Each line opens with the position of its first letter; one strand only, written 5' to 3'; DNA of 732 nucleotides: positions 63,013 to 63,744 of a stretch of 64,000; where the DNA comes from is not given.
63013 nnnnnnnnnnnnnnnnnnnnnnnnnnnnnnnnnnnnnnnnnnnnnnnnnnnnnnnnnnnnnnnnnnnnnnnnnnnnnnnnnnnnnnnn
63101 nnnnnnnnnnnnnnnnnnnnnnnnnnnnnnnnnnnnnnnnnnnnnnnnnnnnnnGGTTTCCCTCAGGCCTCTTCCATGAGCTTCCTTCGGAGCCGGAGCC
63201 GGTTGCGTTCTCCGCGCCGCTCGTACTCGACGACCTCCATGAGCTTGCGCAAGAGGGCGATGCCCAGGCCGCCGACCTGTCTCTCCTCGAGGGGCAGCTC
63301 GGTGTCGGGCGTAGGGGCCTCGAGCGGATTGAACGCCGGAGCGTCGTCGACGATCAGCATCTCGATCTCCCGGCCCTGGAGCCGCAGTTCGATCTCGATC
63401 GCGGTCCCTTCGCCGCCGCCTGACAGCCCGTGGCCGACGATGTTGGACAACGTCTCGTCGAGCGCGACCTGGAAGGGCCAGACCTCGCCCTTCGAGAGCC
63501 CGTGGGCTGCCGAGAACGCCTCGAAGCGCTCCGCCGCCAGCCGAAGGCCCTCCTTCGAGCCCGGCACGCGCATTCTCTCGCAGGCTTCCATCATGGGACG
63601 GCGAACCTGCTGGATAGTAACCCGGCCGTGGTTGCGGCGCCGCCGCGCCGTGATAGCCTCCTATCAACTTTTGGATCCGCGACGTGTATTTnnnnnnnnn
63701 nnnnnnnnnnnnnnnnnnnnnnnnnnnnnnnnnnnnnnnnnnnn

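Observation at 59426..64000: tRNA-Leu-adjacent partner-switching module: two STAS antagonists, two GAF-PP2C phosphatases (one with FHA), RsbW-like kinase and an ECF sigma factor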

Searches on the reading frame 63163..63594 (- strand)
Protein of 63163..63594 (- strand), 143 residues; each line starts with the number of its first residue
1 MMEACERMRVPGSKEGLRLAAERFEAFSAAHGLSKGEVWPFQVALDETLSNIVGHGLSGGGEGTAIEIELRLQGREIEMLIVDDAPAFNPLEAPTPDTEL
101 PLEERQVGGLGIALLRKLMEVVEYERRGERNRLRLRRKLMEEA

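Call 6: search_protein_families(library=pfam, proteins=[window:63163-63594:-], max_evalue=0.01)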
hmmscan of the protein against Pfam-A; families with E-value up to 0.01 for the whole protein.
window:63163-63594:- (143 aa): 2 families
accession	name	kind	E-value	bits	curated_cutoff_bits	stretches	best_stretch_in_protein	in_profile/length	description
PF13581.12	HATPase_c_2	-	2.4e-23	83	27.4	1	13-136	4-126/127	Histidine kinase-like ATPase domain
PF02518.31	HATPase_c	-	0.0036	18.2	26.4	1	44-123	5-92/111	Histidine kinase-, DNA gyrase B-, and HSP90-like ATPase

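Call 7: search_protein_families(library=ncbifam, proteins=[window:63163-63594:-], max_evalue=0.01)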
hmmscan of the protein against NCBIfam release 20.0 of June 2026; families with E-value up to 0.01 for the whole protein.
window:63163-63594:- (143 aa): 4 families
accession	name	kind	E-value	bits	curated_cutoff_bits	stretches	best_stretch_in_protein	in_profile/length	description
NF003144.0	PRK04069.1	equivalog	8.7e-08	31.7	145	1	7-125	9-130/161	anti-sigma B factor RsbW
TIGR01924.1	rsbW_low_gc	equivalog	4e-06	26.3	155.05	1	7-125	9-130/159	anti-sigma B factor RsbW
TIGR01925.2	spIIAB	equivalog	7e-05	22.7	135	1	19-126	16-122/137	anti-sigma F factor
NF041045.1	RsbA_anti_sig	subfamily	0.0022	17.3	210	1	20-134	194-299/303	anti-sigma factor RsbA family regulatory protein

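Call 13: find_encoding_contigs(protein=window:63163-63594:-, flank=10000, max_places=6)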
Protein window:63163-63594:- (143 aa): 3 contigs read that carry it; 3 places shown.
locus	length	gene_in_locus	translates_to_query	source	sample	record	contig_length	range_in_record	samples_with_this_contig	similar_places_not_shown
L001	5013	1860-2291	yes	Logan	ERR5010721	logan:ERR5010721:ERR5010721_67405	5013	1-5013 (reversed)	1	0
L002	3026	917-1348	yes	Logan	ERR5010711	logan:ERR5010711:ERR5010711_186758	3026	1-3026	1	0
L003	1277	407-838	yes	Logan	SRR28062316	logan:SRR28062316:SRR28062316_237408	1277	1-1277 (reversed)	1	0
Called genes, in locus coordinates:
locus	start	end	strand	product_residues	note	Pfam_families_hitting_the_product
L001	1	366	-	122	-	?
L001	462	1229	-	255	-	-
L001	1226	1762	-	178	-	PF07638:Sigma70_ECF (faint), PF04542:Sigma70_r2, PF08281:Sigma70_r4_2, PF04545:Sigma70_r4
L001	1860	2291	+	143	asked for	PF13581:HATPase_c_2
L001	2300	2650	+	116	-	PF01740:STAS, PF13466:STAS_2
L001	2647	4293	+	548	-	PF16697:Yop-YscD_cpl, PF00498:FHA, PF13185:GAF_2 (weak), PF01590:GAF, PF13492:GAF_3 (weak), PF07228:SpoIIE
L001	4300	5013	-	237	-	?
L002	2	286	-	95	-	?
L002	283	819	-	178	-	PF07638:Sigma70_ECF (faint), PF04542:Sigma70_r2, PF08281:Sigma70_r4_2, PF04545:Sigma70_r4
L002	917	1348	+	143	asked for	PF13581:HATPase_c_2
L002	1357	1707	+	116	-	PF01740:STAS, PF13466:STAS_2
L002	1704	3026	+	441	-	?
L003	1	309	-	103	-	?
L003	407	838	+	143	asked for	PF13581:HATPase_c_2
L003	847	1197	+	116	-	PF01740:STAS, PF13466:STAS_2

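Call 17: search_protein_families(library=pfam, proteins=[L001:465-1229:-, L001:1229-1762:-, L001:1-366:-], max_evalue=10)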
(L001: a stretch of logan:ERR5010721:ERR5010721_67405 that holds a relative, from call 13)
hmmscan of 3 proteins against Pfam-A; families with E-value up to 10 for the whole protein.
L001:465-1229:- (255 aa): 1 family
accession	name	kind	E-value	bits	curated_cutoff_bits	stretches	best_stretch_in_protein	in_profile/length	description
PF22270.1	MlrA_helical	-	0.13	12.8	27.7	1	43-74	16-47/75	Transcriptional regulator MlrA, helical domain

L001:1229-1762:- (178 aa): 6 families
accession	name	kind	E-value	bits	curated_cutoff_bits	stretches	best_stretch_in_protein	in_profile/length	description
PF04542.20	Sigma70_r2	-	3.9e-18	65.4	24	1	25-90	1-68/71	Sigma-70 region 2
PF08281.18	Sigma70_r4_2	-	3.5e-16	59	25.7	1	118-169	3-54/54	Sigma-70, region 4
PF04545.22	Sigma70_r4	-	4.4e-08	33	24.1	1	122-169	1-48/50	Sigma-70, region 4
PF07638.17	Sigma70_ECF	-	6.2e-06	26.7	21.1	1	15-172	12-182/185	ECF sigma factor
PF25787.1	HTH_SB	-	0.0077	16.4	43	1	126-158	7-39/53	Sleeping Beauty transposase HTH domain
PF21476.4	PF0610-like_N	-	0.71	10.6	33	0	142-160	15-33/50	PF0610-like, N-terminal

L001:1-366:- (122 aa): 2 families
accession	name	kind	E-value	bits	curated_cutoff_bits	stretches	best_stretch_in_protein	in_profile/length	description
PF16550.10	RPN13_C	-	0.0047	17.5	39.3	1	51-119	15-79/112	UCH-binding domain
PF05696.16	DUF826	-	0.0049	17.4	25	2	94-111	11-28/75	Protein of unknown function (DUF826)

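Call 18: search_protein_families(library=ncbifam, proteins=[L001:465-1229:-, L001:1229-1762:-], max_evalue=1)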
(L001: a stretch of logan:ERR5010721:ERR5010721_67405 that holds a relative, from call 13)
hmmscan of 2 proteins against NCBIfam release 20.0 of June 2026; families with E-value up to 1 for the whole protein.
L001:465-1229:- (255 aa): 2 families
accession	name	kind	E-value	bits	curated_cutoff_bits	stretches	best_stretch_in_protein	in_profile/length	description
NF052375.1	antisigma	equivalog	4.4e-05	23.6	100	1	21-116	12-103/217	anti-sigma factor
NF010501.0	PRK13920.1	subfamily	0.0093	15.6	225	1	13-105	10-100/213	putative anti-sigmaE protein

L001:1229-1762:- (178 aa): 96 families (the best 25 are shown)
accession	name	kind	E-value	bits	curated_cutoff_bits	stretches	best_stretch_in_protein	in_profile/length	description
NF008888.0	PRK11922.1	equivalog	3.4e-35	121.7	204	1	6-174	16-197/231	RNA polymerase sigma factor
TIGR02937.1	sigma70-ECF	superfamily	4.3e-35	120.8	42.9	1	20-172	1-164/165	sigma-70 family RNA polymerase sigma factor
TIGR02939.1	RpoE_Sigma70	equivalog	4.4e-34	118.1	236.15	1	5-174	5-187/190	RNA polymerase sigma factor RpoE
NF007225.0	PRK09643.1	equivalog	8.1e-33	113.8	190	1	5-174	12-183/204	RNA polymerase sigma factor SigM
NF004113.0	PRK05602.1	equivalog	1.8e-32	112.7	208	1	5-175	30-203/211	RNA polymerase sigma factor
NF007223.0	PRK09641.1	equivalog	3.5e-32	111.8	209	1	11-174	9-185/187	RNA polymerase sigma factor SigW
TIGR02985.1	Sig70_bacteroi1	subfamily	3.3e-30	105.4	126.4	1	20-172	1-161/162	RNA polymerase sigma-70 factor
NF007216.0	PRK09638.1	equivalog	5.3e-29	101.3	194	1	6-170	4-171/180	RNA polymerase sigma factor SigY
NF058625.1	sigma_PG0214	equivalog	8.4e-29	100.4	130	1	20-174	4-162/170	GFO_1088 family ECF-type sigma factor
NF009166.1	PRK12513.1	equivalog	8.7e-29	100.6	206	1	5-173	7-186/193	RNA polymerase sigma factor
TIGR02948.1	SigW_bacill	equivalog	8.6e-28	97.7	243.1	1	13-174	11-185/187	RNA polymerase sigma factor SigW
TIGR02983.1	SigE-fam_strep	subfamily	1.7e-27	96.3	141.55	1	20-174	6-159/162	SigE family RNA polymerase sigma factor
NF009171.0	PRK12518.1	equivalog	2.5e-25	89.4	208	1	6-174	13-185/191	RNA polymerase sigma factor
TIGR02954.1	Sig70_famx3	hypoth_equivalog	3.8e-25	88.6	188.5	1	8-174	4-168/170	RNA polymerase sigma-70 factor, TIGR02954 family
TIGR02950.1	SigM_subfam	subfamily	1.2e-23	83.7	147.95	1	26-173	6-158/159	RNA polymerase sigma factor, SigM family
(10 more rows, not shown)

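Call 20: find_homologous_proteins(query=window:63163-63594:-, max_evalue=0.00001)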
Query window:63163-63594:- (143 aa): 44 proteins with E <= 0.00001 among 218 candidates.
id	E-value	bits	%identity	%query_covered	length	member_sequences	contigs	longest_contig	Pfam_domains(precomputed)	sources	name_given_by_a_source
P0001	2.3e-85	302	100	100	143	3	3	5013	PF13581.13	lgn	-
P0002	2.0e-76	273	91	86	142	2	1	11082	PF13581.13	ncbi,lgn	-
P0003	7.3e-68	245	84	99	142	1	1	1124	PF13581.13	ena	-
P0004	8.9e-68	245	81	99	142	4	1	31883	PF13581.13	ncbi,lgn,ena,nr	ncbi:MAG TPA: ATP-binding protein [Vicinamibacteria bacterium]|nr:ATP-binding protein [Vicinamibacte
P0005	1.1e-66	241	84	87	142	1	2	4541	PF13581.13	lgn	-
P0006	8.8e-66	238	82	99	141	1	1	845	PF13581.13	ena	-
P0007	9.6e-66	238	80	99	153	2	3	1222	PF13581.13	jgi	jgi:anti-sigma regulatory factor (Ser/Thr protein kinase)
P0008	3.9e-65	236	80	87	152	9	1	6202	PF13581.13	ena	-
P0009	2.6e-64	234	81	87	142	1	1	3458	PF13581.13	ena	-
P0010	4.7e-63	230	80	99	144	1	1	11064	PF13581.13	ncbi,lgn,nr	ncbi:MAG TPA: ATP-binding protein [Vicinamibacteria bacterium]|nr:ATP-binding protein [Vicinamibacte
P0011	5.6e-63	229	77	99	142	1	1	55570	PF13581.13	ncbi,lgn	-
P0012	5.5e-60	220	75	86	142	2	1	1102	PF13581.13,PF02518.32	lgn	-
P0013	3.4e-59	217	70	90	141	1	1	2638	PF13581.13,PF02518.32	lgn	-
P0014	1.7e-57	212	69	87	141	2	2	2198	PF13581.13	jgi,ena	-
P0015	8.4e-51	190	62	89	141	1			PF13581.13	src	-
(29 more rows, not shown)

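Call 24: find_related_loci(query=A2, collection=genome_contigs, flank=10000)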
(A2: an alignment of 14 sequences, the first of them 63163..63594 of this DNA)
Query A2 (143 aa) in genome_contigs; peptide patterns used: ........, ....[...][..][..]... (x = any residue, [..] = any of these).
282 stretches matched a pattern; 240 encode a relative of the query (tblastn E <= 1e-3); the best 80 are kept; 79 distinct loci.
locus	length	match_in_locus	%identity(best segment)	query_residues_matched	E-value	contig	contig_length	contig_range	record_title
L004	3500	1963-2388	81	2-143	6e-74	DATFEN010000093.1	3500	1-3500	MAG TPA_asm: Vicinamibacteria bacterium isolate SMAG_U8608 k141_1837241, whole genome shotgun sequence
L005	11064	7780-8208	80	2-142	1e-67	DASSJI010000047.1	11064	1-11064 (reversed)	MAG TPA_asm: Vicinamibacteria bacterium isolate SMAG_U1111 k141_985664, whole genome shotgun sequence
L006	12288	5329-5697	90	2-124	7e-60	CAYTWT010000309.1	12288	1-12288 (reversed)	MAG TPA_asm: uncultured Acidobacteriota bacterium isolate binchicken_co165_5 genome assembly, contig: k141_301976, whole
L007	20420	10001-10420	59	2-141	1e-50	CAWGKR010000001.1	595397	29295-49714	MAG: uncultured Acidobacteriota bacterium isolate MFD02134.bin.2.48 genome assembly, contig: contig_14078, whole genome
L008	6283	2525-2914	48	2-131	1e-39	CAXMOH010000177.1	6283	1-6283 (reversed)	MAG: uncultured Hyphomicrobium sp. isolate 07C-BC-St03_bin.16.orig genome assembly, contig: k141_3759942, whole genome s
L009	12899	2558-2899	48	27-141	4e-28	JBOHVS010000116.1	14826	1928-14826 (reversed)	MAG: Candidatus Binatia bacterium isolate M3-S_metawrap_bin.248 k127_4173675, whole genome shotgun sequence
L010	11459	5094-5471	44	17-143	3e-28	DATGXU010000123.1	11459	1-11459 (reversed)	MAG TPA_asm: Magnetospirillum sp. isolate SMAG_U10617 k141_278475, whole genome shotgun sequence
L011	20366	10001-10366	41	15-137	1e-27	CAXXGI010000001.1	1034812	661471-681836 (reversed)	MAG: bacterium isolate 6c96434a-ce13-4ced-a411-5e06885b37c0 genome assembly, contig: contig_1, whole genome shotgun sequ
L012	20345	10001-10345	48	24-139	2e-27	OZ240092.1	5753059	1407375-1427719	MAG: Acidobacteriota bacterium isolate 7f856045-8eab-49e0-9ef1-db285f6fe925 genome assembly, chromosome: 1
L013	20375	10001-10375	40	17-142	4e-27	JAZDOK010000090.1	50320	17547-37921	MAG: bacterium isolate MEGAHIT-group-0.768 k141_1925963, whole genome shotgun sequence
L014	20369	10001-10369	41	20-143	8e-27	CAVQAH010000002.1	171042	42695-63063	MAG: uncultured Acidobacteriota bacterium isolate MFD05176.bin.2.157 genome assembly, contig: contig_125841, whole genom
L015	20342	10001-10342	46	24-138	2e-26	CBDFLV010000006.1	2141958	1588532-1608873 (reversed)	MAG: Acidobacteriota bacterium isolate 7a8d91ef-8417-43da-8691-8f404d5ac280 genome assembly, contig: contig_6, whole gen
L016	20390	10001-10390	40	8-138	5e-26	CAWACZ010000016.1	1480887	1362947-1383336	MAG: uncultured Acidobacteriota bacterium isolate MFD00962.bin.1.10 genome assembly, contig: contig_8371, whole genome s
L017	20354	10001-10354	43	20-138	8e-26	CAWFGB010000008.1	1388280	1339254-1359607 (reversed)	MAG: uncultured Acidobacteriota bacterium isolate MFD02840.bin.1.33 genome assembly, contig: contig_31529, whole genome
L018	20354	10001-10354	45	21-139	8e-26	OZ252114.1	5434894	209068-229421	MAG: Acidobacteriota bacterium isolate 28223251-268b-4a32-9235-904b27f41ce0 genome assembly, chromosome: 1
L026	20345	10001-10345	41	24-139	1e-24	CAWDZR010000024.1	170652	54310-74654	MAG: uncultured Gemmatimonadales bacterium isolate MFD01299.bin.1.239 genome assembly, contig: contig_47800, whole genom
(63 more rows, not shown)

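Call 38: find_related_loci(query=A3, collection=metagenome_contigs, flank=6000)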
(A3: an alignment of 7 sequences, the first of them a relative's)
Query A3 (178 aa) in metagenome_contigs; peptide patterns used: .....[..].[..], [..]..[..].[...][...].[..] (x = any residue, [..] = any of these).
600 stretches matched a pattern (row limit reached: there are more); 423 encode a relative of the query (tblastn E <= 1e-3); the best 80 are kept; 80 distinct loci.
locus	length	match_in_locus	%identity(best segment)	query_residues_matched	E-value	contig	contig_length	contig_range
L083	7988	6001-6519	58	1-173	2e-62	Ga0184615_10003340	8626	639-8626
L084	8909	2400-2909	56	6-175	8e-62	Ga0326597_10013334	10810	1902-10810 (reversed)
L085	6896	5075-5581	54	6-173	2e-60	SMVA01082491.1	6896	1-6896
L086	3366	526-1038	53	6-175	3e-59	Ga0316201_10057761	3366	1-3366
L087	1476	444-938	57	6-170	2e-61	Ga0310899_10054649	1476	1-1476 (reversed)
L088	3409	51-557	57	6-173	1e-58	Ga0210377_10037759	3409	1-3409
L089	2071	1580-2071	55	6-168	3e-59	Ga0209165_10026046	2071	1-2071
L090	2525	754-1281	56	1-173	4e-58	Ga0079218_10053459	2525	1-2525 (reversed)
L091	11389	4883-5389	53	6-173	7e-58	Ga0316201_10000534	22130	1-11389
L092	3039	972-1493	58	1-173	3e-58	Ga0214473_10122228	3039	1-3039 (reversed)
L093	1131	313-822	51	6-174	5e-61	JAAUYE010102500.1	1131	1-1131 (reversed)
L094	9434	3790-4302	52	6-175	2e-57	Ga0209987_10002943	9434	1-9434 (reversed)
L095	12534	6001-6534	51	2-178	1e-57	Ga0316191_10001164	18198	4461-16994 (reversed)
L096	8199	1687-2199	51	6-175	5e-57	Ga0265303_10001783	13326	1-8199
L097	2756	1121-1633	53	6-175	2e-57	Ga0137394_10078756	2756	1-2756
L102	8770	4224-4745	57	1-173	2e-56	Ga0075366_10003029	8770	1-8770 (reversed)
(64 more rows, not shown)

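Call 51: search_solved_structures(query=window:63163-63594:-, max_evalue=0.01, show_alignments=3)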
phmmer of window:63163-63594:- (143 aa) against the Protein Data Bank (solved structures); distinct sequences matched with E-value up to 0.01: 1.
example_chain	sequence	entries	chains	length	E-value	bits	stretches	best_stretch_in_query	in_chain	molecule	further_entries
6m36_A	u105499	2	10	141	0.0087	19.7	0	7-125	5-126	Serine-protein kinase RsbW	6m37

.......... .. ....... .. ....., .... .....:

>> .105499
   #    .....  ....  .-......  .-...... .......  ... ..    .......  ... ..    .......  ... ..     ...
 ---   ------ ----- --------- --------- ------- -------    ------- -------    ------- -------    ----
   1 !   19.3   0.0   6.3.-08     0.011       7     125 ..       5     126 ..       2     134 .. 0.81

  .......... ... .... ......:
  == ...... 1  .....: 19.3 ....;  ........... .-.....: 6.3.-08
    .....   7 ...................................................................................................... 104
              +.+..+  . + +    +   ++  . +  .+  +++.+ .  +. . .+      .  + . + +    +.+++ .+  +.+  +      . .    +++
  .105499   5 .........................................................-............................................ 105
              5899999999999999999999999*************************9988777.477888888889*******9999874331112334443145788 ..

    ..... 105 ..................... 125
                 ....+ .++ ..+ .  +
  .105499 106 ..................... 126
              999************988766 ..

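Call 52: find_homologous_proteins(query=L001:1229-1762:-, max_evalue=1e-20)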
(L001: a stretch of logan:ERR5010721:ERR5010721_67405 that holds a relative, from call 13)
Query L001:1229-1762:- (178 aa): 2067 proteins with E <= 1e-20 among 2187 candidates; the best 120 are listed.
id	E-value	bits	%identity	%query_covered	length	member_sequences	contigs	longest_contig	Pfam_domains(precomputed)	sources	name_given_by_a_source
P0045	1.6e-107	375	94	100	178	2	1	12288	PF07638.18,PF04545.23,PF04542.21,PF08281.19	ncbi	-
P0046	8.4e-97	340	87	100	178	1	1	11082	PF04542.21,PF08281.19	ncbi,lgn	-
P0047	1.0e-87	311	81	100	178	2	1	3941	PF07638.18,PF04545.23,PF04542.21,PF08281.19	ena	-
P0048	2.1e-87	310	81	100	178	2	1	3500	PF07638.18,PF04545.23,PF04542.21,PF08281.19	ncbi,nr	ncbi:MAG TPA: sigma-70 family RNA polymerase sigma factor [Vicinamibacteria bacterium]|nr:sigma-70 f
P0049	2.2e-87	309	80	100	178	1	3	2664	PF07638.18,PF04545.23,PF04542.21,PF08281.19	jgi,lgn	jgi:RNA polymerase sigma-70 factor, ECF subfamily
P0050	3.2e-87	309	81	100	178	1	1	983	PF07638.18,PF04545.23,PF04542.21,PF08281.19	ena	-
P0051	3.5e-87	309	81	100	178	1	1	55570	PF07638.18,PF04545.23,PF04542.21,PF08281.19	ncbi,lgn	-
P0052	5.5e-87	308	80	100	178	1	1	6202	PF07638.18,PF04545.23,PF04542.21,PF08281.19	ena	-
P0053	5.7e-87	308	80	100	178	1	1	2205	PF07638.18,PF04545.23,PF04542.21,PF08281.19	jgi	jgi:RNA polymerase sigma-70 factor (ECF subfamily)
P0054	5.7e-86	305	79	100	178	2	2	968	PF07638.18,PF04545.23,PF04542.21,PF08281.19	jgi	jgi:RNA polymerase sigma-70 factor (ECF subfamily)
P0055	6.6e-86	305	79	100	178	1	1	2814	PF07638.18,PF04545.23,PF04542.21,PF08281.19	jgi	jgi:RNA polymerase sigma-70 factor (ECF subfamily)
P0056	5.3e-85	302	78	100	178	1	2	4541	PF07638.18,PF04545.23,PF04542.21,PF08281.19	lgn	-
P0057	6.4e-85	301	79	100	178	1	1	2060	PF04545.23,PF04542.21,PF08281.19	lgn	-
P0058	6.5e-85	301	79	100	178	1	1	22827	PF04542.21,PF08281.19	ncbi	-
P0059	7.4e-85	301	79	100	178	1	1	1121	PF07638.18,PF04542.21,PF08281.19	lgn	-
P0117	8.7e-60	220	59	99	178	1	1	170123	PF07638.18,PF04545.23,PF04542.21,PF08281.19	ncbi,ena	-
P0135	1.2e-58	216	61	90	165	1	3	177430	PF04545.23,PF04542.21,PF08281.19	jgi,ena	-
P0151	9.3e-58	213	57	99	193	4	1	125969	PF07638.18,PF04545.23,PF04542.21,PF08281.19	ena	-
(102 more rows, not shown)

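Call 53: find_encoding_contigs(protein=P0117, flank=6000, max_places=2)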
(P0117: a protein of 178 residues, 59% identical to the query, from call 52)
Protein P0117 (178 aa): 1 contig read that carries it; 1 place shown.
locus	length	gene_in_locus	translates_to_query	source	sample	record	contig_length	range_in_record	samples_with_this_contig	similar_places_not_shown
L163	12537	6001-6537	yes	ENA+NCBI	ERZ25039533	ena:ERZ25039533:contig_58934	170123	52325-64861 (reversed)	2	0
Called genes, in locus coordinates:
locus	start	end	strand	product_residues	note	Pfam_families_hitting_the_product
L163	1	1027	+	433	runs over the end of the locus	-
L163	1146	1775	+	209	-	PF03551:PadR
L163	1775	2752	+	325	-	-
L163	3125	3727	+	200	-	PF01841:Transglut_core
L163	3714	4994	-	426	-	PF01590:GAF, PF13185:GAF_2, PF13492:GAF_3, PF07228:SpoIIE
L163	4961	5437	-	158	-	PF01740:STAS, PF13466:STAS_2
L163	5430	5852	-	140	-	PF13581:HATPase_c_2, PF02518:HATPase_c (weak)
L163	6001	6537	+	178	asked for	PF07638:Sigma70_ECF (weak), PF04542:Sigma70_r2, PF08281:Sigma70_r4_2, PF04545:Sigma70_r4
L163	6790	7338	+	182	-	-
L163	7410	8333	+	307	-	-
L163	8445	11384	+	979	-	-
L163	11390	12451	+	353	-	PF13367:PrsW-protease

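Call 54: find_encoding_contigs(protein=P0135, flank=6000, max_places=2)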
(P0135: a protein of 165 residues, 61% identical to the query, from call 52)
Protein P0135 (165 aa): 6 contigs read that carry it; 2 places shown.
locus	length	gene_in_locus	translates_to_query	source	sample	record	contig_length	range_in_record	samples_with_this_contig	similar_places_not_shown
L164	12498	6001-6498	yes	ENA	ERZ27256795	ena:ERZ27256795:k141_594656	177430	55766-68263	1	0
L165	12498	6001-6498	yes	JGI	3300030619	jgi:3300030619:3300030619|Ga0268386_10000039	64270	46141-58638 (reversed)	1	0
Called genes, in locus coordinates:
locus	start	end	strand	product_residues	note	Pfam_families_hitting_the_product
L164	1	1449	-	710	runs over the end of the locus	PF13089:PP_kinase_N, PF02503:PP_kinase, PF17941:PP_kinase_C_1, PF13091:PLDc_2 (faint), PF13090:PP_kinase_C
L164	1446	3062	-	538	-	PF02541:Ppx-GppA, PF21447:Ppx-GppA_III, PF01966:HD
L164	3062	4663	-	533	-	PF02541:Ppx-GppA, PF24391:HD-CE (faint), PF21447:Ppx-GppA_III, PF01966:HD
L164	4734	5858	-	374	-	PF13367:PrsW-protease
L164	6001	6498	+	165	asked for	PF04542:Sigma70_r2, PF08281:Sigma70_r4_2, PF04545:Sigma70_r4 (weak)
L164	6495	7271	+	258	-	-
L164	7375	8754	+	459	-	-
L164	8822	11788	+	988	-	-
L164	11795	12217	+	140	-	PF13581:HATPase_c_2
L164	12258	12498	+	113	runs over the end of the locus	PF01740:STAS, PF13466:STAS_2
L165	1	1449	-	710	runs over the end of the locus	PF13089:PP_kinase_N, PF02503:PP_kinase, PF17941:PP_kinase_C_1, PF13091:PLDc_2 (faint), PF13090:PP_kinase_C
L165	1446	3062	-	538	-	PF02541:Ppx-GppA, PF21447:Ppx-GppA_III, PF01966:HD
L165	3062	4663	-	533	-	PF02541:Ppx-GppA, PF24391:HD-CE (faint), PF21447:Ppx-GppA_III, PF01966:HD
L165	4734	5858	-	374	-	PF13367:PrsW-protease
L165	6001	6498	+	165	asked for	PF04542:Sigma70_r2, PF08281:Sigma70_r4_2, PF04545:Sigma70_r4 (weak)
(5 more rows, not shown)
